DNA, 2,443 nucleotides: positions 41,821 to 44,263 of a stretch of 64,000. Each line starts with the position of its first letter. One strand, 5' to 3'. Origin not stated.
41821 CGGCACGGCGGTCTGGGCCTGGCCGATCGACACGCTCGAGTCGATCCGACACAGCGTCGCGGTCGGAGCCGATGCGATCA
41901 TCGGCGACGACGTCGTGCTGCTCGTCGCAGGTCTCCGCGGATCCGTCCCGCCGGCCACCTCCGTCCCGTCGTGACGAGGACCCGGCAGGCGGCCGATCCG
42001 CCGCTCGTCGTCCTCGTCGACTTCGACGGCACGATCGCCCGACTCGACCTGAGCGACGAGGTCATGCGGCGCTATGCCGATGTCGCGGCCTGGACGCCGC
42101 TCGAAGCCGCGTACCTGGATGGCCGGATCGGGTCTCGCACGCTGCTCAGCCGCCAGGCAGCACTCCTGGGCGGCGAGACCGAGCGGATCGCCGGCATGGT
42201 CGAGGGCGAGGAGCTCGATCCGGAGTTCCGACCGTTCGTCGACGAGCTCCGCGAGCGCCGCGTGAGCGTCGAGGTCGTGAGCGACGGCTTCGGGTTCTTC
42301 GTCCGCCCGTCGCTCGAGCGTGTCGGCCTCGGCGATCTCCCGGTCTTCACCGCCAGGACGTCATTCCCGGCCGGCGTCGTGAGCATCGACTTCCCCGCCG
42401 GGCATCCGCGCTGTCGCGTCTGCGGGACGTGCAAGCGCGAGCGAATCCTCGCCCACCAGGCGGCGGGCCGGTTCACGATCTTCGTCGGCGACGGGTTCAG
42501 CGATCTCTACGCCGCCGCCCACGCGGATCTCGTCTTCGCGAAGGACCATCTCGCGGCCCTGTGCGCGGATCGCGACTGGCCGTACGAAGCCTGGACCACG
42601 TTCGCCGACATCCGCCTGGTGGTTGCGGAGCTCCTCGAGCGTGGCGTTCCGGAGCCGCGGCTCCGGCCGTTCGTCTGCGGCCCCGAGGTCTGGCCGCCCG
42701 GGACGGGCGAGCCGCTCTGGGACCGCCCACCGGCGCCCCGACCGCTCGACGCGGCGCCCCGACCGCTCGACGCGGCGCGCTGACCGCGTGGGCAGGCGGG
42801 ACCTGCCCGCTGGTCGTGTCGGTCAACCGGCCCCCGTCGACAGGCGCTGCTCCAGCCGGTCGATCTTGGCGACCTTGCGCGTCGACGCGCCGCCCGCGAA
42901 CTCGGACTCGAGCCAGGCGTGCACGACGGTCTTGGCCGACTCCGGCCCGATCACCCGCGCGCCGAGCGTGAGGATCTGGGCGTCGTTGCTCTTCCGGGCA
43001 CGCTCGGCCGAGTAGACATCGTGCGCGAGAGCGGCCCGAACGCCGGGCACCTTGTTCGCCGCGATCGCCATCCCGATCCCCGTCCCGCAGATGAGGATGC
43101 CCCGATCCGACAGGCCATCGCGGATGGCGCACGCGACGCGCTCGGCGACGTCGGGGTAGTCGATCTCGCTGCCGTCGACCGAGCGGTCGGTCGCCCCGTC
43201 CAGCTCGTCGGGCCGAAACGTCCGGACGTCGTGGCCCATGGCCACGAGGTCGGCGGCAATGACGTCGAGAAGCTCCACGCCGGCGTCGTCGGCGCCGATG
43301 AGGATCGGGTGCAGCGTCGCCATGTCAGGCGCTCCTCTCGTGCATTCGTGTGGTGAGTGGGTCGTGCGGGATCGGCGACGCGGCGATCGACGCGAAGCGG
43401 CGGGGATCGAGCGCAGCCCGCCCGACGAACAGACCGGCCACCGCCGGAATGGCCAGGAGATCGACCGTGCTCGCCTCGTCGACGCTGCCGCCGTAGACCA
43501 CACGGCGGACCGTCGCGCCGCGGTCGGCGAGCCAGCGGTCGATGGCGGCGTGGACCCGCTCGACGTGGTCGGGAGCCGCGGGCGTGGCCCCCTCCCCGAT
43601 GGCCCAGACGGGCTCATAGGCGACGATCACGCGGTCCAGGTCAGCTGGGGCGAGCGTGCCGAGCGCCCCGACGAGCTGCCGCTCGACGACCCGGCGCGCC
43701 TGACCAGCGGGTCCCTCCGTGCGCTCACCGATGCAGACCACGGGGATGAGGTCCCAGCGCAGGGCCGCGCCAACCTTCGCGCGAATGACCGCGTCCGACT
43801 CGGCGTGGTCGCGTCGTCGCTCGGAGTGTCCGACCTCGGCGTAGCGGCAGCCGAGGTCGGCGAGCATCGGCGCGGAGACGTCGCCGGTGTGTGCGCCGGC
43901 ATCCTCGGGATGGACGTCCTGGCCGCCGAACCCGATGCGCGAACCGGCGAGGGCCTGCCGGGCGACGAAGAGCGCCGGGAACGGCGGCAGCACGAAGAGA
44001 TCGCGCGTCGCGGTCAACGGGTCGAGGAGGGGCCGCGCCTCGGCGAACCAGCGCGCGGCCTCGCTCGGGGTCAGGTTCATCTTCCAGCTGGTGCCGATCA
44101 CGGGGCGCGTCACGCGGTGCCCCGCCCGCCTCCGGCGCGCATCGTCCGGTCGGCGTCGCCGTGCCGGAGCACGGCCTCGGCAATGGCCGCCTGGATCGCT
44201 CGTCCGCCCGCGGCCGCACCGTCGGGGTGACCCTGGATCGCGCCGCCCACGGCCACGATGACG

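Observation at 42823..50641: RuBisCO-like protein locked into a GntR, APC permease, aminotransferase, FGGY kinase, RLP, TIM paralogue, RpiB operon: candidate undescribed catabolic pathway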

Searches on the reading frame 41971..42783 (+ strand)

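Call 23: search_protein_families(library=pfam, proteins=[window:41971-42783:+], max_evalue=0.00001)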
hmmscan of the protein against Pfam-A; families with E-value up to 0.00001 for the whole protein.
window:41971-42783:+ (270 aa): 2 families
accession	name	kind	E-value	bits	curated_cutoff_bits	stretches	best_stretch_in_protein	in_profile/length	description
PF12710.13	HAD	-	5.2e-09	37.2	27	1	14-182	1-188/189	haloacid dehalogenase-like hydrolase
PF00702.32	Hydrolase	-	3.5e-07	31.2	26.4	1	13-186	3-191/191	haloacid dehalogenase-like hydrolase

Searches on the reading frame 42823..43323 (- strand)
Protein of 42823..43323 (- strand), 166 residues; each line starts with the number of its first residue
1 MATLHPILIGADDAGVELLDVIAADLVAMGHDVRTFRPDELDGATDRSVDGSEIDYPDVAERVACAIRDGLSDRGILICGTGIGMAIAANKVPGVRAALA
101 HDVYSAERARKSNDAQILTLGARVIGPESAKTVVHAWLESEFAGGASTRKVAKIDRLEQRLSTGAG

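Call 10: search_protein_families(library=pfam, proteins=[window:42823-43323:-])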
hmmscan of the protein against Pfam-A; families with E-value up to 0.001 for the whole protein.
window:42823-43323:- (166 aa): 1 family
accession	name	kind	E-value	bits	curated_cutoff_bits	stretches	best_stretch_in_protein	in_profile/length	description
PF02502.23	LacAB_rpiB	-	3.1e-46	157.2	24.7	1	7-154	1-138/138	Ribose/Galactose Isomerase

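Call 11: search_protein_families(library=ncbifam, proteins=[window:42823-43323:-])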
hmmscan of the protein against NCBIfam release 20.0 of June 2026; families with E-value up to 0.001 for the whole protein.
window:42823-43323:- (166 aa): 11 families
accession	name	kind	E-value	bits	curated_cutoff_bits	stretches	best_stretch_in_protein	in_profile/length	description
NF004051.0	PRK05571.1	subfamily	5e-49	165.9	135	1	7-159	4-147/149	ribose-5-phosphate isomerase B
NF051858.1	EryPhIsonDerIRhiz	equivalog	8e-49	165.6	240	1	7-159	3-148/150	D-erythrulose-4-phosphate isomerase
TIGR00689.1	rpiB_lacA_lacB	subfamily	5.5e-39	133.4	88.3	1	7-159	1-144/145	RpiB/LacA/LacB family sugar-phosphate isomerase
TIGR02133.1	RPI_actino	equivalog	8.6e-38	129.5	168.2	1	7-157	3-142/148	ribose-5-phosphate isomerase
TIGR01120.1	rpiB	equivalog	7.2e-37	126.5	138.65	1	7-157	2-142/143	ribose 5-phosphate isomerase B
NF006381.0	PRK08622.1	equivalog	7.1e-24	84.5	234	1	50-159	36-146/171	galactose-6-phosphate isomerase subunit LacB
TIGR01119.1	lacB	equivalog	3.5e-19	69.2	312.55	1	50-160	36-147/171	galactose-6-phosphate isomerase subunit LacB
NF006380.0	PRK08621.1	equivalog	5.6e-19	68.9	164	1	7-151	3-135/142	galactose-6-phosphate isomerase subunit LacA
NF009258.0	PRK12615.1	equivalog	2.5e-17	63.3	325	1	49-160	35-147/171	galactose-6-phosphate isomerase subunit LacB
TIGR01118.1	lacA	equivalog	6.3e-16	58.8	181.1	1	7-152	3-136/141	galactose-6-phosphate isomerase subunit LacA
NF009257.0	PRK12613.1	equivalog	2.5e-14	53.6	243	1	7-154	3-137/141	galactose-6-phosphate isomerase subunit LacA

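Call 53: search_solved_structures(query=window:42823-43323:-, show_alignments=2, max_evalue=1e-20)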
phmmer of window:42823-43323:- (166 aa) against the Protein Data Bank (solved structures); distinct sequences matched with E-value up to 1e-20: 16.
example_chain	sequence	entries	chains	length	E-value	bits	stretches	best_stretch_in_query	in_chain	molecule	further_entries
5ifz_A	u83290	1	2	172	1.7e-33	118.8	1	39-158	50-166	Ribose 5-phosphate isomerase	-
3he8_A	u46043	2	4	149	1.8e-32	115.4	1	49-162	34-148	Ribose-5-phosphate isomerase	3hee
3ph3_A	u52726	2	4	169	2.4e-32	115.1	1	49-162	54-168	Ribose-5-phosphate isomerase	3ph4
2vvr_A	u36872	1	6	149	2.6e-29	105.2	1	50-160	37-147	RIBOSE-5-PHOSPHATE ISOMERASE B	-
3qd5_A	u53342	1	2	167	3.5e-29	104.8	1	8-160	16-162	putative ribose-5-phosphate isomerase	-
3sdw_A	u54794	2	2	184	4.6e-29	104.4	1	8-160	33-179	ribose 5-phosphate isomerase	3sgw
1nn4_A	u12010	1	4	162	5.1e-29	104.3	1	50-160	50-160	Ribose 5-phosphate isomerase B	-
3s5p_A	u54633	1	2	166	4.4e-26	94.7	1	51-158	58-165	Ribose 5-phosphate isomerase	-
6fxs_A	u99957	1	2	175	1.3e-25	93.2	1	52-158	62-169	Ribose 5-phosphate isomerase, putative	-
3k7o_A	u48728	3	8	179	3.6e-24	88.5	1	52-158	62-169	Ribose 5-phosphate isomerase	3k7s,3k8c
6fxw_A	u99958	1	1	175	3e-23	85.5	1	52-159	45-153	Putative ribose 5-phosphate isomerase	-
3m1p_A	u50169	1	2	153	5.6e-23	84.6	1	52-158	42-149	Ribose 5-phosphate isomerase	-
6fxl_A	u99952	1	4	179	5.6e-23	84.6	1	52-159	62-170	Ribose 5-phosphate isomerase, putative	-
3k7p_A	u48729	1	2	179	6.9e-23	84.3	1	52-158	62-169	Ribose 5-phosphate isomerase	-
1o1x_A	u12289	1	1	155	1.1e-22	83.7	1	51-156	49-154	ribose-5-phosphate isomerase RpiB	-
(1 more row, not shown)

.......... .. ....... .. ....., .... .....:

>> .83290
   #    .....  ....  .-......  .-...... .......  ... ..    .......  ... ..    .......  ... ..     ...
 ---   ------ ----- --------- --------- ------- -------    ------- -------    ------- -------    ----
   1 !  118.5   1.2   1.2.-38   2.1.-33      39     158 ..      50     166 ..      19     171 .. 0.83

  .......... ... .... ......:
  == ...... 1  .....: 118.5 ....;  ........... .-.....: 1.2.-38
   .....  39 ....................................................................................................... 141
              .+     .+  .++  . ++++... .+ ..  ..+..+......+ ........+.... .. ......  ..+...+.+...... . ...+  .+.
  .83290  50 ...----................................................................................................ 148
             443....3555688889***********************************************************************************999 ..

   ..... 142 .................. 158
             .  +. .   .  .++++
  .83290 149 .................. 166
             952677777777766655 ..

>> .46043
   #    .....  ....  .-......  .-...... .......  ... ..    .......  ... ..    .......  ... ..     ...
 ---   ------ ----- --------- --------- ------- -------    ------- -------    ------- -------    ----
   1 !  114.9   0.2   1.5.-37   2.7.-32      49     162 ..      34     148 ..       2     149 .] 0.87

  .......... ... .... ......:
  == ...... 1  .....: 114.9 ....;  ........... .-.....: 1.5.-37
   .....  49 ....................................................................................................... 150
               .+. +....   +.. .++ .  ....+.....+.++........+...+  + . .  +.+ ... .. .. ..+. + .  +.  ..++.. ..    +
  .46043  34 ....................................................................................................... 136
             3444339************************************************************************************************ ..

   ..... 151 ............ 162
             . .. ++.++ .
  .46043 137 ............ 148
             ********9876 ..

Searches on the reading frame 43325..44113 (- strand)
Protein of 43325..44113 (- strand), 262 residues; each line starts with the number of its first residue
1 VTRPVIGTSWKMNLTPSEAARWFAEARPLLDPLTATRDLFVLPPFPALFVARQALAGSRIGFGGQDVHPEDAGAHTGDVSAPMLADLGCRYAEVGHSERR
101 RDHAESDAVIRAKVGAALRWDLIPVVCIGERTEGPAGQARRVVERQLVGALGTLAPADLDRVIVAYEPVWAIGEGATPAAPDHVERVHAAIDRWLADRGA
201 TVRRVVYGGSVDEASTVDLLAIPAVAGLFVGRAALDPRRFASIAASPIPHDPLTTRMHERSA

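Call 10: search_protein_families(library=pfam, proteins=[window:43325-44113:-])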
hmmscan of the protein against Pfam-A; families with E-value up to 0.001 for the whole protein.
window:43325-44113:- (262 aa): 1 family
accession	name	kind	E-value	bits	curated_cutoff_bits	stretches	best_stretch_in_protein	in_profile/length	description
PF00121.24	TIM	-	6.4e-68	229.3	20.1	1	4-244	1-242/245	Triosephosphate isomerase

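Call 11: search_protein_families(library=ncbifam, proteins=[window:43325-44113:-])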
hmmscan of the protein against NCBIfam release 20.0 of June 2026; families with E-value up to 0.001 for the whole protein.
window:43325-44113:- (262 aa): 9 families
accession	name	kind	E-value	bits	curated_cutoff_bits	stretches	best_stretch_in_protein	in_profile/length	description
NF000722.0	PRK00042.2-1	equivalog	1.7e-71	240.5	293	1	2-244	2-245/256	triose-phosphate isomerase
NF010569.0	PRK13962.1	equivalog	2.4e-58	197.8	883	1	3-245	398-642/645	bifunctional phosphoglycerate kinase/triosephosphate isomerase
NF012036.0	PRK15492.1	equivalog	6.7e-40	137.1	509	1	5-243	6-254/261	triosephosphate isomerase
NF011163.0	PRK14565.1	equivalog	1.8e-39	135.9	298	1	7-245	6-232/240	triosephosphate isomerase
TIGR00419.1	tim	equivalog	5.7e-37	127.7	130.6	1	10-236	6-226/228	triose-phosphate isomerase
NF011497.0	PRK14905.1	equivalog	8.2e-35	120.7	485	1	6-244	8-256/357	triosephosphate isomerase/PTS system glucose/sucrose-specific transporter subunit IIB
NF000728.0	PRK00042.3-2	equivalog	1.6e-29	103.1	255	1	7-243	4-225/231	triose-phosphate isomerase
NF000729.0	PRK00042.3-3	equivalog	2.4e-20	73.4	309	1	39-243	37-230/234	triose-phosphate isomerase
NF003302.0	PRK04302.1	subfamily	1e-06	28.7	132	1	59-130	56-123/223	triose-phosphate isomerase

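Call 51: search_solved_structures(query=window:43325-44113:-, show_alignments=1)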
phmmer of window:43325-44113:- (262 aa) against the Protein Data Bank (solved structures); distinct sequences matched with E-value up to 0.001: 185 (the best 60 are shown).
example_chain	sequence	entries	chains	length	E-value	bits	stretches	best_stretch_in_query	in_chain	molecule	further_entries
1yya_A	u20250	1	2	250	4e-59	203.7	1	2-242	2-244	triosephosphate isomerase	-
3ta6_A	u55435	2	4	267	2.7e-48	168.2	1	3-250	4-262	Triosephosphate isomerase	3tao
3gvg_A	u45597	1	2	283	2.2e-47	165.2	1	3-246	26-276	Triosephosphate isomerase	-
11ef_A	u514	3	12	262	3.8e-47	164.4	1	6-244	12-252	L-erythrulose-1-phosphate isomerase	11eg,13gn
9quu_A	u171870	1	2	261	3.9e-45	157.8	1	3-245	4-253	Triosephosphate isomerase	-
6bve_A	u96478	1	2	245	2.1e-44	155.4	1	3-243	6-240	Triosephosphate isomerase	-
4y9a_A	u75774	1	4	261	2.8e-44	155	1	3-243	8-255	Triosephosphate isomerase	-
4y96_A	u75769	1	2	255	1.2e-43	153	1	6-244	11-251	Triosephosphate Isomerase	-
2btm_A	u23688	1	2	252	2e-43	152.2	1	3-243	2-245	PROTEIN (TRIOSEPHOSPHATE ISOMERASE)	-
1btm_A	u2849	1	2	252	9.8e-43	149.9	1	3-243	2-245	TRIOSEPHOSPHATE ISOMERASE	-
4g1k_A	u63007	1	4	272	4.2e-42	147.9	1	33-244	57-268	Triosephosphate isomerase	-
4nvt_A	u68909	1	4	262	7.7e-42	147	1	3-244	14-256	Triosephosphate isomerase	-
7rmn_A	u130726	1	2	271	2.2e-41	145.5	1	3-247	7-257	Triosephosphate isomerase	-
3kxq_A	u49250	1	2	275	2.5e-41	145.3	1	3-243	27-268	Triosephosphate isomerase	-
4y90_A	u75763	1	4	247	1.6e-39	139.4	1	5-236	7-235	Triosephosphate isomerase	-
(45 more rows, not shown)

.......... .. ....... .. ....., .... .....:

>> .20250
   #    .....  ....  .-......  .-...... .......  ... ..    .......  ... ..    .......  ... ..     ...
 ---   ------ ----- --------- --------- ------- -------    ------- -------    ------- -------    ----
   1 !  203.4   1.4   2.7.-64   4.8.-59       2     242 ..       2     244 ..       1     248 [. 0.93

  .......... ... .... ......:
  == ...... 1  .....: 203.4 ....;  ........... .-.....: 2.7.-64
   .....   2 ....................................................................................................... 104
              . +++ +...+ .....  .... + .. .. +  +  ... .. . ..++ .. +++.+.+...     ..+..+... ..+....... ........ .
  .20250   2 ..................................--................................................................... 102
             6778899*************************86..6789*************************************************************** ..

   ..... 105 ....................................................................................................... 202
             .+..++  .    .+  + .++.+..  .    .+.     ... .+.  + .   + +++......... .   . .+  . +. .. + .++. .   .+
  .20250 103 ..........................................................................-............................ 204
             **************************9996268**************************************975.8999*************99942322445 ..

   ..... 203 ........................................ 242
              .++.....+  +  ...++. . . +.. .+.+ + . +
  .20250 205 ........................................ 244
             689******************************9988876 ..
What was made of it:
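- The window's TIM paralogue scores higher against Thermus TIM (204 bits) than against 11ef (164 bits) (call 51).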

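Call 52: search_solved_structures(query=window:43325-44113:-, show_alignments=4, max_evalue=1e-46)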
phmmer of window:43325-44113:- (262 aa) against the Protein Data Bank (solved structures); distinct sequences matched with E-value up to 1e-46: 4.
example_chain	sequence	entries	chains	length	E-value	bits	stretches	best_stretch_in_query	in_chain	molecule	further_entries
1yya_A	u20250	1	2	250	4e-59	203.7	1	2-242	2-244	triosephosphate isomerase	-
3ta6_A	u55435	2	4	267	2.7e-48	168.2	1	3-250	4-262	Triosephosphate isomerase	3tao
3gvg_A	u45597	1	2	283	2.2e-47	165.2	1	3-246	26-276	Triosephosphate isomerase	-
11ef_A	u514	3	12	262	3.8e-47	164.4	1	6-244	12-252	L-erythrulose-1-phosphate isomerase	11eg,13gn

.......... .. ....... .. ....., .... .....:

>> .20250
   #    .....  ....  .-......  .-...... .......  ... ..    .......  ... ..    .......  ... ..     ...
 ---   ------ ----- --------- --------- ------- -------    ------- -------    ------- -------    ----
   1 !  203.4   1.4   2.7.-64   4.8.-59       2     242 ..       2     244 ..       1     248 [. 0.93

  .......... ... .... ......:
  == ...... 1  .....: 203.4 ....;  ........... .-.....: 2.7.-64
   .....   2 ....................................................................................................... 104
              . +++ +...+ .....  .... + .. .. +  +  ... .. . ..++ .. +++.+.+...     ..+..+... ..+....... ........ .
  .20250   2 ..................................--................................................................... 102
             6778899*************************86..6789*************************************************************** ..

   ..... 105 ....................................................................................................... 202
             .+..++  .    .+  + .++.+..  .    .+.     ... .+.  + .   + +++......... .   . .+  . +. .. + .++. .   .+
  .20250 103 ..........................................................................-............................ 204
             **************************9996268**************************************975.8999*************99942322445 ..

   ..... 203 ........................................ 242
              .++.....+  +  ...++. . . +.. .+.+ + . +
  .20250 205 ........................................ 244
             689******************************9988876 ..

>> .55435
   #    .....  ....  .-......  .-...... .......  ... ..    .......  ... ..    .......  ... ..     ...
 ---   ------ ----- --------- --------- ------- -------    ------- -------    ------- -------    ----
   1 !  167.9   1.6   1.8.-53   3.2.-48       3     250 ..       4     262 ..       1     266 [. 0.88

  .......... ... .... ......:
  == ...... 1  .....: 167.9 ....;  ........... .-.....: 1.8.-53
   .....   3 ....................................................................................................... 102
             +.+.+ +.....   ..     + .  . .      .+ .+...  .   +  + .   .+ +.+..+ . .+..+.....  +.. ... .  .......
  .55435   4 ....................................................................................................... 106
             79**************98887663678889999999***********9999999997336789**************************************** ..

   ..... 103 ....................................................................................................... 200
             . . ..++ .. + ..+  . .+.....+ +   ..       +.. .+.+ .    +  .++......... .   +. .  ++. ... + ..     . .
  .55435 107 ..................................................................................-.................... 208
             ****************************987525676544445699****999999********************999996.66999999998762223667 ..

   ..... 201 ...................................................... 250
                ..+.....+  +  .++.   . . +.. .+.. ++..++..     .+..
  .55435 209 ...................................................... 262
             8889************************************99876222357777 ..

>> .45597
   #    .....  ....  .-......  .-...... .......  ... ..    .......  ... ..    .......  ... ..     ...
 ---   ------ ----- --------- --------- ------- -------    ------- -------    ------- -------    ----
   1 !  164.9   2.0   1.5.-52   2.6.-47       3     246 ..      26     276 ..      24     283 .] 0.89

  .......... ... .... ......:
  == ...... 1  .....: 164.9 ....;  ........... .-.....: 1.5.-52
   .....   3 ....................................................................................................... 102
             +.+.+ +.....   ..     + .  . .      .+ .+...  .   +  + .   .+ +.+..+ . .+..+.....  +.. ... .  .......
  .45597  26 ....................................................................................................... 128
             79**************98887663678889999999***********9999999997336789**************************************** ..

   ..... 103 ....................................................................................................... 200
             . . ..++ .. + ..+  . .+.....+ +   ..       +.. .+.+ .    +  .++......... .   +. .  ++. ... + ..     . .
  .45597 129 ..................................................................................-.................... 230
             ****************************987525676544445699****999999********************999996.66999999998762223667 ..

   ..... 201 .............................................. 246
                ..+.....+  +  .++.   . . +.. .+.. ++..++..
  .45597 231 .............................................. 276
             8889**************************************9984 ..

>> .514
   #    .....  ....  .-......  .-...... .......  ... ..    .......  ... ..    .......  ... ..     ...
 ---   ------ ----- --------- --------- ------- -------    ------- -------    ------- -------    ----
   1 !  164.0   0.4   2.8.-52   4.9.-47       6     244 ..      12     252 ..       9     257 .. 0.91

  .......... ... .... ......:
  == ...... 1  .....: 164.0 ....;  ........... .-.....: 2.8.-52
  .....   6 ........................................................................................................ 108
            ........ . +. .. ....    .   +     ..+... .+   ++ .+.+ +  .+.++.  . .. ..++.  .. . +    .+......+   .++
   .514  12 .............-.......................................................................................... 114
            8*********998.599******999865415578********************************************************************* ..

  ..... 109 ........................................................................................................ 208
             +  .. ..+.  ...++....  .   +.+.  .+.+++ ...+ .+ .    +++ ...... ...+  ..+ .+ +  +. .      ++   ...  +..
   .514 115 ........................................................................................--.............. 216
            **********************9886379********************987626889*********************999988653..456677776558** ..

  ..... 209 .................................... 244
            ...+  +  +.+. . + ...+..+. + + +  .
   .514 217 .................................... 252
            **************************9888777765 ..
